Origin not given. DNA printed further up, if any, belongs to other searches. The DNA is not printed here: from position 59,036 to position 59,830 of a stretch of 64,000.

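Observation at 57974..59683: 569-aa signal-anchored protein with an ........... metzincin motif and a candidate Met-turn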

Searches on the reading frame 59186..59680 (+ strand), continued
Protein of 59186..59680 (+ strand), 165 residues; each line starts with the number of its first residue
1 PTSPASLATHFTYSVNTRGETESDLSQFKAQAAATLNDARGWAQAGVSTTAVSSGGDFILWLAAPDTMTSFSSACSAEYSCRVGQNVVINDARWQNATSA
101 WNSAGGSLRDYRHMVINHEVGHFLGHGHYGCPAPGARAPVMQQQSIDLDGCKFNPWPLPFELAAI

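Call 44: predict_structure(alignment_id=A3)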
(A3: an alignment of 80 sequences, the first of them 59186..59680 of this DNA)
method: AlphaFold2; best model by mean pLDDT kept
length: 165 residues; sequences in the alignment: 80
mean_pLDDT: 93.8   pTM: 0.89
mean pLDDT of the five models: 93.8, 93.3, 92.8, 92.8, 92.7
residues with pLDDT >= 90: 148; 70-90: 7; 50-70: 9; < 50: 1
segments of 3 or more residues with pLDDT < 50: none
pLDDT, mean of each block of 10 residues (from residue 1): 71 98 98 98 97 98 98 95 98 94 93 97 96 94 81 95 91
secondary structure, 60 per line:
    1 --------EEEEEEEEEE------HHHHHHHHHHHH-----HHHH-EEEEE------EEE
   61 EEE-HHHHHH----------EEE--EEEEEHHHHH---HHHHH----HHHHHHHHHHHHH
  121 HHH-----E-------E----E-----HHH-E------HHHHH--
elements in order: E9-18 H25-36 H42-45 E47-51 E58-63 H65-70 E81-83 E86-90 H91-95 H99-103 H108-123 H159-163
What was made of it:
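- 59186..59680 (+): Catalytic domain (aa 405-569): DUF3152, a minimal metzincin fold. AF2 pLDDT 93.8 (call 44).
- On Snapalysin family (MEROPS M7 / Pfam Peptidase_M7): There is a single C-terminal helix (call 44).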

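Call 46: fold_search(model_id=the predicted structure, library=pdb)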
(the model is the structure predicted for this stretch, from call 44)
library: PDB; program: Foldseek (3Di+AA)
matches with E <= 10: 610; with E <= 0.001: 0
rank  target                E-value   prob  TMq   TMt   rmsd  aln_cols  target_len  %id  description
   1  1qic_A                1.3e-03  1.00  0.54  0.55   5.4       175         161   15  CRYSTAL STRUCTURE OF STROMELYSIN CATALYTIC DOMAIN (released 2003-02-11)
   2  1ayk_MODEL_1_A        1.3e-03  1.00  0.56  0.55   4.7       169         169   18  INHIBITOR-FREE CATALYTIC FRAGMENT OF HUMAN FIBROBLAST COLLAGENASE, NMR, 30 STRUCTURES (released 1998-02-25)
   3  2tcl                  1.8e-03  1.00  0.54  0.55   5.2       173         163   16  STRUCTURE OF THE CATALYTIC DOMAIN OF HUMAN FIBROBLAST COLLAGENASE COMPLEXED WITH AN INHIBITOR (released 1996-03-08)
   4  1hv5_E                2.3e-03  1.00  0.59  0.59   4.4       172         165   16  CRYSTAL STRUCTURE OF THE STROMELYSIN-3 (MMP-11) CATALYTIC DOMAIN COMPLEXED WITH A PHOSPHINIC INHIBITOR (released 2001-03-28)
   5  3kej_B                2.3e-03  1.00  0.50  0.53   4.7       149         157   15  Crystal Structure of Human MMP-13 complexed with a (pyridin-4-yl)-2H-tetrazole compound (released 2010-11-10)
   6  1jap_A                2.3e-03  1.00  0.50  0.53   4.7       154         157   18  COMPLEX OF PRO-LEU-GLY-HYDROXYLAMINE WITH THE CATALYTIC DOMAIN OF MATRIX METALLO PROTEINASE-8 (MET80 FORM) (released 1996-07-11)
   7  1fbl                  2.3e-03  1.00  0.49  0.24   6.6       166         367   18  STRUCTURE OF FULL-LENGTH PORCINE SYNOVIAL COLLAGENASE (MMP1) REVEALS A C-TERMINAL DOMAIN CONTAINING A CALCIUM-LINKED, FO (released 1996-01-29)
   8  1jao                  2.7e-03  1.00  0.57  0.59   4.7       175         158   18  COMPLEX OF 3-MERCAPTO-2-BENZYLPROPANOYL-ALA-GLY-NH2 WITH THE CATALYTIC DOMAIN OF MATRIX METALLO PROTEINASE-8 (MET80 FORM (released 1996-07-11)
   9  1usn                  2.7e-03  1.00  0.50  0.50   4.3       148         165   16  CRYSTAL STRUCTURE OF THE CATALYTIC DOMAIN OF HUMAN FIBROBLAST STROMELYSIN-1 INHIBITED WITH THIADIAZOLE INHIBITOR PNU-142 (released 1998-12-23)
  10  1bzs                  3.0e-03  1.00  0.56  0.56   4.7       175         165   16  CRYSTAL STRUCTURE OF MMP8 COMPLEXED WITH HMR2909 (released 2000-05-31)
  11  3shi_A                3.2e-03  1.00  0.57  0.60   4.5       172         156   14  Crystal structure of human MMP1 catalytic domain at 2.2 A resolution (released 2011-09-21)
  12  2wo9_A                3.2e-03  1.00  0.54  0.55   5.5       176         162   14  MMP12 complex with a beta hydroxy carboxylic acid (released 2009-09-08)
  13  2j0t_B                3.2e-03  1.00  0.52  0.53   5.4       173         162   17  Crystal Structure of the Catalytic Domain of MMP-1 in Complex with the Inhibitory Domain of TIMP-1 (released 2006-10-18)
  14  1q3a_A                3.4e-03  1.00  0.56  0.59   4.9       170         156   14  Crystal structure of the catalytic domain of human matrix metalloproteinase 10 (released 2004-04-06)
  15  2y6c                  3.6e-03  1.00  0.56  0.57   5.2       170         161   15  The Discovery of MMP7 inhibitors Exploiting a Novel Selectivity Trigger (released 2011-05-04)
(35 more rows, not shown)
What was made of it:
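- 59186..59680 (+): Foldseek top 50 are all metzincins (call 46).
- Fold searches: the Foldseek PDB top 50 are all MMP or fragilysin catalytic domains, with TM 0.42-0.60 (call 46).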

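Call 50: search_protein_families(library=phrogs, proteins=[window:59186-59680:+], max_evalue=0.1)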
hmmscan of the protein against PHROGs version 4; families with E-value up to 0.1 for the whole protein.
window:59186-59680:+ (165 aa): 0 families

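Call 51: search_protein_families(library=pfam, alignment_id=A3, max_evalue=10)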
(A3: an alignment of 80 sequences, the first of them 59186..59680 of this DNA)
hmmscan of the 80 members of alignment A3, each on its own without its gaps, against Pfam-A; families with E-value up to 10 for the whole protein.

A. member 1, window:59186-59680:+ (165 aa): 6 families
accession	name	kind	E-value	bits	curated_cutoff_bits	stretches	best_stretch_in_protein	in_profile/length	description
PF11350.14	DUF3152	-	1.1e-25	91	25.1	1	9-149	30-178/206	Protein of unknown function (DUF3152)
PF21251.2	Ribosomal_uS5m_N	-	0.025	15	27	1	94-146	12-67/120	Small ribosomal subunit protein uS5m, N-terminal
PF13574.12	Reprolysin_2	-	0.085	13.2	27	1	75-128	97-141/195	Metallo-peptidase family M12B Reprolysin-like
PF13582.12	Reprolysin_3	-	0.42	11.6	22.4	1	99-128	93-122/123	Metallo-peptidase family M12B Reprolysin-like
PF00413.30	Peptidase_M10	-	0.65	10.3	24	1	100-128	102-124/159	Matrixin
PF13688.12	Reprolysin_5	-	8.9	6.9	27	0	18-128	70-157/196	Metallo-peptidase family M12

B. families by the number of members that match (of 80 scanned): 45 families (the first 25 are shown)
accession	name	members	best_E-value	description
PF11350.14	DUF3152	80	2.3e-29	Protein of unknown function (DUF3152)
PF13582.12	Reprolysin_3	47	0.019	Metallo-peptidase family M12B Reprolysin-like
PF13688.12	Reprolysin_5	45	0.0028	Metallo-peptidase family M12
PF00413.30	Peptidase_M10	45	0.0048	Matrixin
PF13583.11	Reprolysin_4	32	0.025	Metallo-peptidase family M12B Reprolysin-like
PF13574.12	Reprolysin_2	24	0.012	Metallo-peptidase family M12B Reprolysin-like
PF21251.2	Ribosomal_uS5m_N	15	0.005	Small ribosomal subunit protein uS5m, N-terminal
PF16313.11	DUF4953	6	0.13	Met-zincin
PF00366.26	Ribosomal_S17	2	0.0037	Ribosomal protein S17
PF25641.1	Head_fiber_dimeric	2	0.16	Head fiber dimeric protein-like domain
PF22760.1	Gp38_E217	2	0.18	Baseplate component gp38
PF00395.25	SLH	1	1.1e-25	S-layer homology domain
PF13795.12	HupE_UreJ_2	1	0.0024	HupE / UreJ protein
PF04228.19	Zn_peptidase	1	0.0033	Putative neutral zinc metallopeptidase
PF05751.16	FixH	1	0.0042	FixH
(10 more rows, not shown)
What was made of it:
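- On Pfam DUF3152 (PF11350): All 80 aligned relatives also match (call 51).
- On Matrixins (Pfam Peptidase_M10): The best E among 80 relatives is 0.0048 (call 51).
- Closest known: Matrixins and adamalysins. Different: Pfam Peptidase_M10 and Reprolysin hits are all below their cutoffs (E = 0.085 to 8.9 for this protein; call 51).
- Weak sequence signal: 45-47 of 80 family members give sub-threshold Pfam hits to Reprolysin or Peptidase_M10 models (call 51).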

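Call 67: search_protein_families(library=pfam, proteins=[L004:3103-4995:+, L004:5738-6499:+], max_evalue=0.01)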
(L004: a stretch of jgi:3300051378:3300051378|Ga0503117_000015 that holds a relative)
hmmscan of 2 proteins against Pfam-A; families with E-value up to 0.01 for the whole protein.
L004:3103-4995:+ (631 aa): 4 families
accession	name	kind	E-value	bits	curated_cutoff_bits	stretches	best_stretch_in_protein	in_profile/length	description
PF00246.29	Peptidase_M14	-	2.7e-21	76.9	21.6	1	413-614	20-264/286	Zinc carboxypeptidase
PF24827.1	AstE_AspA_cat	-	4.9e-12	46.2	25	1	432-503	2-68/192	Succinylglutamate desuccinylase/Aspartoacylase catalytic domain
PF10994.13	DUF2817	-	1.1e-06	28.8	23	1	442-500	61-119/341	Protein of unknown function (DUF2817)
PF13205.12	Big_5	-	4.4e-06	27.8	23.6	1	233-310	20-105/105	Bacterial Ig-like domain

L004:5738-6499:+ (254 aa): 0 families

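Call 71: search_protein_families(library=pfam, proteins=[L004:5001-5735:+], max_evalue=0.001)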
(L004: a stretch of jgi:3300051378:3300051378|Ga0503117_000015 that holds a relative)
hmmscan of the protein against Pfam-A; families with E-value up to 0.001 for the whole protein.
L004:5001-5735:+ (245 aa): 1 family
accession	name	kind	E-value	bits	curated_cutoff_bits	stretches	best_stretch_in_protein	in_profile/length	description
PF11350.14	DUF3152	-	1.4e-23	84.1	25.1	1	73-228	14-178/206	Protein of unknown function (DUF3152)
